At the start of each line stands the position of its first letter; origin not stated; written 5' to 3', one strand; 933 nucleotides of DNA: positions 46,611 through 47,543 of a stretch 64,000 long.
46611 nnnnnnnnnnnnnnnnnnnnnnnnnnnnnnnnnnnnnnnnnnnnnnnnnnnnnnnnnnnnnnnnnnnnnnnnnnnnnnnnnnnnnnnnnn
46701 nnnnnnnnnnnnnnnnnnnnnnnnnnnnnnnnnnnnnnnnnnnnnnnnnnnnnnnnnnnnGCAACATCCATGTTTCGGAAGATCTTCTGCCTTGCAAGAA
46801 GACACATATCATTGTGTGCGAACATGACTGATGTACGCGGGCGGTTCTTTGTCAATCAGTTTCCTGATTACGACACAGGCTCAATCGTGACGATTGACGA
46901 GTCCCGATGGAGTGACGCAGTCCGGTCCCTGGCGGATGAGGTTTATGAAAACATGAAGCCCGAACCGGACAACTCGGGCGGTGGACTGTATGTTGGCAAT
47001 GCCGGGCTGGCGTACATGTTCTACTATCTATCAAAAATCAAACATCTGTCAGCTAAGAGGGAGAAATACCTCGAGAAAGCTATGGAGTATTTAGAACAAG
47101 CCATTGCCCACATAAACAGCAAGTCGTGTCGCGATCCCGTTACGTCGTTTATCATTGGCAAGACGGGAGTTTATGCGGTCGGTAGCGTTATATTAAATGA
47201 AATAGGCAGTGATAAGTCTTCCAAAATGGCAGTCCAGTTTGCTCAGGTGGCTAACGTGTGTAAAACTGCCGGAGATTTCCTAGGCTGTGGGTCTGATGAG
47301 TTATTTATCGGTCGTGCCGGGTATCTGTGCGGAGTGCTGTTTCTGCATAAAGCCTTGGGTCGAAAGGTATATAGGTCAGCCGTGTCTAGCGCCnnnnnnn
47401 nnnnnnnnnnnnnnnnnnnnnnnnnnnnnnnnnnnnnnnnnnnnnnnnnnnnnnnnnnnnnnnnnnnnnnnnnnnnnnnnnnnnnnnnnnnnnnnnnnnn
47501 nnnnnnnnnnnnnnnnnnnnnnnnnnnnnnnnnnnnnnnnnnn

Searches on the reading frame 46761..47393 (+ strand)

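Call 66: search_protein_families(library=pfam, max_evalue=0.001, proteins=[window:46761-47393:+])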
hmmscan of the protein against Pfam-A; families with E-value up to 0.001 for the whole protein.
window:46761-47393:+ (211 aa): 1 family
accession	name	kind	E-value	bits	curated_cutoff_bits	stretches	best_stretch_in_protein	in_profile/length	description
PF05147.19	LANC_like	-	2.8e-12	46.3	23.2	1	75-205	6-128/350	Lanthionine synthetase C-like protein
